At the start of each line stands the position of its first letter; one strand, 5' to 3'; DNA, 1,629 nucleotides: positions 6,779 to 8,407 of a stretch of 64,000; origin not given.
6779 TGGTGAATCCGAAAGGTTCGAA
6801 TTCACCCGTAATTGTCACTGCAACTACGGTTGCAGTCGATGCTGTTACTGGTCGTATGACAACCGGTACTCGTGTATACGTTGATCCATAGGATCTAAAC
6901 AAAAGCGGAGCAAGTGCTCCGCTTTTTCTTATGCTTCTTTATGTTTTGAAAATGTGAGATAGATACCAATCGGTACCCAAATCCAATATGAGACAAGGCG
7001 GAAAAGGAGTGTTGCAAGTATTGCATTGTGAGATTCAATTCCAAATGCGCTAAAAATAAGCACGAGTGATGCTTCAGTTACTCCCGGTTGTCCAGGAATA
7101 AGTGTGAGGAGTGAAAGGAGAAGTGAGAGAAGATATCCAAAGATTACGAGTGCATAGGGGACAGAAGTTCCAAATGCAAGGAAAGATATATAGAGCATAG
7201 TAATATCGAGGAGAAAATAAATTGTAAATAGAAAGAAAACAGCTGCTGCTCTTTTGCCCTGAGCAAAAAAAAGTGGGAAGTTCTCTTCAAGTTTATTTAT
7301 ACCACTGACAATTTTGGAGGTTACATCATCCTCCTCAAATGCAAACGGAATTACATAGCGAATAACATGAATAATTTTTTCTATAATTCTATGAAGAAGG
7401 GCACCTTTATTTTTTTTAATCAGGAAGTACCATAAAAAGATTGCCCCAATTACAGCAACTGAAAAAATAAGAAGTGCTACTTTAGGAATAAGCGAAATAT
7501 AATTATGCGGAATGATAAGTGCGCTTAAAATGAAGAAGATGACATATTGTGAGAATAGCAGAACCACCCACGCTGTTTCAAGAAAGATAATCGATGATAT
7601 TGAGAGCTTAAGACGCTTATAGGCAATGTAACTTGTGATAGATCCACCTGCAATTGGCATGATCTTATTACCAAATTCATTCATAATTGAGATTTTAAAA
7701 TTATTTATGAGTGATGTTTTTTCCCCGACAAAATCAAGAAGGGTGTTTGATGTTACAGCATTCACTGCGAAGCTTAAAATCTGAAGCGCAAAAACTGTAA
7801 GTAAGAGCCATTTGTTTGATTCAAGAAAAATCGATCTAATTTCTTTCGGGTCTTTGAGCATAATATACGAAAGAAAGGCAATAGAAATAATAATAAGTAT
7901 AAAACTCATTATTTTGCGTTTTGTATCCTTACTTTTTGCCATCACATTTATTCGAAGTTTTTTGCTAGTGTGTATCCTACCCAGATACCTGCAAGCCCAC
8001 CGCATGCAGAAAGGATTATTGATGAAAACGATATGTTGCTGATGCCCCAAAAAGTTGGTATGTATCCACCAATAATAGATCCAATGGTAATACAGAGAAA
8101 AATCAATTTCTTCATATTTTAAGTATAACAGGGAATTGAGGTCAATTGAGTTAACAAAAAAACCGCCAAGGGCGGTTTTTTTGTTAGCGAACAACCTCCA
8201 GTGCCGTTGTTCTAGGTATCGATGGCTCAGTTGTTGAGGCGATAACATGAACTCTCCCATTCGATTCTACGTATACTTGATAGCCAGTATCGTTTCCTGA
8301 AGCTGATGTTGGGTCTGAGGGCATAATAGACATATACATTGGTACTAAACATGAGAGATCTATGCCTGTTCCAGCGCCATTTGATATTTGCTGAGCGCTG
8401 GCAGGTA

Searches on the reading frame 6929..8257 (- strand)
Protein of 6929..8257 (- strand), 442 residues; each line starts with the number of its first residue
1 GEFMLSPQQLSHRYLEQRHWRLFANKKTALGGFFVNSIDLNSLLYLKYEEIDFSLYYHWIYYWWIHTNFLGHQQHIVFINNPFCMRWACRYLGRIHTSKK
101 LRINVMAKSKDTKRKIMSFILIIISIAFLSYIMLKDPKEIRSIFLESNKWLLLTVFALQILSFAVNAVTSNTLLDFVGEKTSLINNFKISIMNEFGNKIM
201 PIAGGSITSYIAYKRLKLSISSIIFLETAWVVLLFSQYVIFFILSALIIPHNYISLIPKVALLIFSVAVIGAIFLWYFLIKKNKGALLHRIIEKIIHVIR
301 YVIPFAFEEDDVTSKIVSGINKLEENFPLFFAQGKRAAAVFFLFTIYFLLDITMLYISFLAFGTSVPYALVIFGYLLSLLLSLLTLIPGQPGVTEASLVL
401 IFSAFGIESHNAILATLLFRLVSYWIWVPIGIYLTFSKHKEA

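Call 78: search_protein_families(library=pfam, max_evalue=0.001, proteins=[window:6929-8257:-])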
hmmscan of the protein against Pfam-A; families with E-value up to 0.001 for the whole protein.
window:6929-8257:- (442 aa): 1 family
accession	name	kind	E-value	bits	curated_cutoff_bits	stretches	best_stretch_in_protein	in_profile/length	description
PF03706.18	LPG_synthase_TM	-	2.3e-31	109.9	33.4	1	122-431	5-302/302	Lysylphosphatidylglycerol synthase TM region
